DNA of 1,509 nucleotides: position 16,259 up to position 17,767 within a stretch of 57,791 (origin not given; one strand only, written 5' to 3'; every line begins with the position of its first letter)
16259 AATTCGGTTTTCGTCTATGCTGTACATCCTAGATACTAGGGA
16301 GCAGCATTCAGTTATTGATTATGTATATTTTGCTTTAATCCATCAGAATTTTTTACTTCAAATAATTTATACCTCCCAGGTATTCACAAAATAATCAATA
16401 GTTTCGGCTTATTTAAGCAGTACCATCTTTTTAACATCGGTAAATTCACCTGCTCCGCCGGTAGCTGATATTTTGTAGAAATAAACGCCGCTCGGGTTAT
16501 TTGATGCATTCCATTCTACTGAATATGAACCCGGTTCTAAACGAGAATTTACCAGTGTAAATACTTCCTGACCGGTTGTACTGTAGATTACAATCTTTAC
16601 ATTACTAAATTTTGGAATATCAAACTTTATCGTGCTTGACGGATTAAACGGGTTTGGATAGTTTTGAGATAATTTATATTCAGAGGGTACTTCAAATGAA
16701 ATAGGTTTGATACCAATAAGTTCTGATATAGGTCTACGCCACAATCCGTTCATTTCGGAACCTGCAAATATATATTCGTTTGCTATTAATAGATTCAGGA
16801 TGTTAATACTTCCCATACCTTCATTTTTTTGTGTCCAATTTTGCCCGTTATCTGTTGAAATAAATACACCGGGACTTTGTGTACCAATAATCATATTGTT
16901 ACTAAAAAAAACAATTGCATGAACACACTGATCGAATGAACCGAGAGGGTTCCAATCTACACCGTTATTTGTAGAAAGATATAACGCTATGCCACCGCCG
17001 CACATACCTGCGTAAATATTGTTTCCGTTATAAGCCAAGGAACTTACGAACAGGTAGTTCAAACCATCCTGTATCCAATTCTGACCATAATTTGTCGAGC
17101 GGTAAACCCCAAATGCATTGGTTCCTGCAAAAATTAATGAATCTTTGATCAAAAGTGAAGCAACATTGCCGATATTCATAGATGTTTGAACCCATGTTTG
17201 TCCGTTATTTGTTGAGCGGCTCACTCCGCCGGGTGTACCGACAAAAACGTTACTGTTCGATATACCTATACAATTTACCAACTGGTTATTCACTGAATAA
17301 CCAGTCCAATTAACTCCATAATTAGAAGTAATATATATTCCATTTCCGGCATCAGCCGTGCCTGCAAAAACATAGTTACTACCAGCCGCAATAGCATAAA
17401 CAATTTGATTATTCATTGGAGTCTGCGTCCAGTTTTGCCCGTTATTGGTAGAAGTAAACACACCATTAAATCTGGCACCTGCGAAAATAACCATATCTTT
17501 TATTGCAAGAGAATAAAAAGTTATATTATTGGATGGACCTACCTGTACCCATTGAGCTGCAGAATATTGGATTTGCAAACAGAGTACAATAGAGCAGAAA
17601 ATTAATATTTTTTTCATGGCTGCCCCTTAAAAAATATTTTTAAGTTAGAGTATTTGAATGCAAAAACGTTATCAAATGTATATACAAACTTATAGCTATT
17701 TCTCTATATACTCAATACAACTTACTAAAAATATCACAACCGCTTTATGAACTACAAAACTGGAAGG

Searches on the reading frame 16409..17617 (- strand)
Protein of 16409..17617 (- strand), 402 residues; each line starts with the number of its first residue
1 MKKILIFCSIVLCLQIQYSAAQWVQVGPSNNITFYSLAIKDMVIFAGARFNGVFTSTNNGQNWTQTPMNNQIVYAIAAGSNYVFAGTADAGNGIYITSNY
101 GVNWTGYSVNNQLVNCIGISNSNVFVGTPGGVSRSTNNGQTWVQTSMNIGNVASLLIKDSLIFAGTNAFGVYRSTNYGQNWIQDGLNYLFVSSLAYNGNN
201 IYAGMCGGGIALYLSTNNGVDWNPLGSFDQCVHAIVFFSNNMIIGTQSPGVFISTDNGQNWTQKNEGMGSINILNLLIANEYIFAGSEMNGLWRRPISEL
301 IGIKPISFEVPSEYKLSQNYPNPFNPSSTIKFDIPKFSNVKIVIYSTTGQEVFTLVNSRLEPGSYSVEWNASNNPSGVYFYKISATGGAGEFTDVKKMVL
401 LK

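Call 58: search_protein_families(library=pfam, proteins=[window:16409-17617:-], max_evalue=0.0001)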
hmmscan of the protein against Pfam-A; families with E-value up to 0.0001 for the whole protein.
window:16409-17617:- (402 aa): 4 families
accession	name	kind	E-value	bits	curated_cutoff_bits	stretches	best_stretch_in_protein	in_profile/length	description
PF18962.6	Por_Secre_tail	-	3.6e-09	37.2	27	1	320-387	2-66/75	Secretion system C-terminal sorting domain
PF15902.12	Sortilin-Vps10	-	4.9e-09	35.9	33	0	212-263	3-59/446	Sortilin, neurotensin receptor 3,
PF02012.26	BNR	-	1.2e-08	34.1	27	0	252-262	1-11/12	BNR/Asp-box repeat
PF13585.12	CHU_C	-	9.6e-05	22.9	27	0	331-387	21-74/86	CHU_C Type IX secretion signal domain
